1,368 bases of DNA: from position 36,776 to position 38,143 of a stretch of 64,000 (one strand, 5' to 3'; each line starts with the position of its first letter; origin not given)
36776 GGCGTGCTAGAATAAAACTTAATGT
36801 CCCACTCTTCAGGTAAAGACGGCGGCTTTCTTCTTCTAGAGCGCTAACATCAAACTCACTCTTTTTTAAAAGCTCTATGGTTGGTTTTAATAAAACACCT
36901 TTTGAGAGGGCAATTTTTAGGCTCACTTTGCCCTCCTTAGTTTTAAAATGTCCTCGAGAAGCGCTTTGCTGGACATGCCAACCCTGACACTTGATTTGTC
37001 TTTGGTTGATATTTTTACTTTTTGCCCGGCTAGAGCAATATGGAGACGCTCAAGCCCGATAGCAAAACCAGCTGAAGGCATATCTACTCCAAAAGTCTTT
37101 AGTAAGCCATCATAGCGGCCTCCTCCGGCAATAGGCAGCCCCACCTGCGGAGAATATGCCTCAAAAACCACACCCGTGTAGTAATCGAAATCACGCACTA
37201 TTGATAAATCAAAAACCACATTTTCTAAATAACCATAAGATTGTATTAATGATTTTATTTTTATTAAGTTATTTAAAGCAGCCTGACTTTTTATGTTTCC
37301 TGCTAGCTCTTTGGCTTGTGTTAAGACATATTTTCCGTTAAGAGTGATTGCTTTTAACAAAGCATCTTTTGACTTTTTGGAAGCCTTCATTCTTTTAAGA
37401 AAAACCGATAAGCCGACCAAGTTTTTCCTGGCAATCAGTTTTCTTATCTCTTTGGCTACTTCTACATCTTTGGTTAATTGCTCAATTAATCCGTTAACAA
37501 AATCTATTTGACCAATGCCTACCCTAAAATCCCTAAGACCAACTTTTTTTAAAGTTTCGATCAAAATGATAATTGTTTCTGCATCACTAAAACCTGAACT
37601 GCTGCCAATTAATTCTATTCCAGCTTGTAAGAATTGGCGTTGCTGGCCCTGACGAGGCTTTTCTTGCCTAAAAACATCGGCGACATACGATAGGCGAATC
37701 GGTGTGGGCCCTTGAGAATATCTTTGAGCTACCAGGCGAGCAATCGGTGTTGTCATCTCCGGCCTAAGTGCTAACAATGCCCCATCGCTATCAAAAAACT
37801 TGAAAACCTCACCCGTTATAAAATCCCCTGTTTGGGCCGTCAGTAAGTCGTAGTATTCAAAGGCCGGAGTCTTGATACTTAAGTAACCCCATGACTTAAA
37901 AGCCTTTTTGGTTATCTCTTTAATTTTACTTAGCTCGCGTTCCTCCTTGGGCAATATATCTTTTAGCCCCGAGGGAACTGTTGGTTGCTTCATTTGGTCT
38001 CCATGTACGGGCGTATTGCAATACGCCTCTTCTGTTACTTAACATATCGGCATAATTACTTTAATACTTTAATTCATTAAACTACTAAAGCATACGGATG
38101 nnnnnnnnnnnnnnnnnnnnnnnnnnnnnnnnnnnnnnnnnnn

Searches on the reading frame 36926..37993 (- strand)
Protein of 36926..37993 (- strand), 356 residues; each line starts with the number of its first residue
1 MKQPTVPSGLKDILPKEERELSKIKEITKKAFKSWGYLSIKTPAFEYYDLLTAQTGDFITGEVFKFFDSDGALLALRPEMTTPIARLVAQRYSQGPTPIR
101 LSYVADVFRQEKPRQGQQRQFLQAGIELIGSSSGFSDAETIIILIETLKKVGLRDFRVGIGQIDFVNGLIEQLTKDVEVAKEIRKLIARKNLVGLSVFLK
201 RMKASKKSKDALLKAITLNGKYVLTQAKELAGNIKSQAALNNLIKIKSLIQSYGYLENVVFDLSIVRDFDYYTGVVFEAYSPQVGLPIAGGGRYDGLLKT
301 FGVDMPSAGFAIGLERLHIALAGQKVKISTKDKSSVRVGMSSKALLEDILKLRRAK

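Call 80: search_protein_families(library=ncbifam, proteins=[window:36926-37993:-], max_evalue=1e-10)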
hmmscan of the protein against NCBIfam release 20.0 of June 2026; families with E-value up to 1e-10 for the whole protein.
window:36926-37993:- (356 aa): 21 families
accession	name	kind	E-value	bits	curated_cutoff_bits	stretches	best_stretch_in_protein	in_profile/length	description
TIGR00443.1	hisZ_biosyn_reg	equivalog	8.3e-98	327.3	271.65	1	11-321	1-312/314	ATP phosphoribosyltransferase regulatory subunit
NF008941.0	PRK12292.2-4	equivalog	6.8e-91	305.1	447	1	7-327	10-330/393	ATP phosphoribosyltransferase regulatory subunit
TIGR00442.1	hisS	equivalog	3.5e-77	260.1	286.75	1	7-351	3-342/406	histidine--tRNA ligase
NF008936.0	PRK12292.1-3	equivalog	6.7e-77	259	492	1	5-339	6-342/406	ATP phosphoribosyltransferase regulatory subunit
NF008942.0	PRK12292.2-5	equivalog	1e-73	248.5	643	1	5-324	10-331/434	ATP phosphoribosyltransferase regulatory subunit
NF008940.0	PRK12292.2-3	equivalog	3e-60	204.1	450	1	7-326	6-325/404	ATP phosphoribosyltransferase regulatory subunit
NF008945.0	PRK12292.3-3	equivalog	2e-57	195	409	1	6-322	2-304/368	ATP phosphoribosyltransferase regulatory subunit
NF008938.0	PRK12292.1-6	equivalog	4.6e-52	177.3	833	1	6-326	8-329/420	ATP phosphoribosyltransferase regulatory subunit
NF008943.0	PRK12292.3-1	equivalog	8e-52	176.6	690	1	5-323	25-332/403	ATP phosphoribosyltransferase regulatory subunit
NF009086.0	PRK12421.1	equivalog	3.1e-49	167.9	318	1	6-329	9-335/389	ATP phosphoribosyltransferase regulatory subunit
NF008935.0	PRK12292.1-1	equivalog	8.8e-46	156.6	350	1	3-353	3-344/382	ATP phosphoribosyltransferase regulatory subunit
NF008937.0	PRK12292.1-4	equivalog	7.3e-40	137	693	1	6-353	9-354/395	ATP phosphoribosyltransferase regulatory subunit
NF008953.0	PRK12295.1-6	equivalog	4.9e-36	124.5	384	2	20-207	11-193/384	ATP phosphoribosyltransferase regulatory subunit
NF009085.0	PRK12420.1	equivalog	1.5e-35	123.3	540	1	9-344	9-352/426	histidine--tRNA ligase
NF008939.0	PRK12292.2-1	equivalog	4.9e-35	121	335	1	8-353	7-352/391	ATP phosphoribosyltransferase regulatory subunit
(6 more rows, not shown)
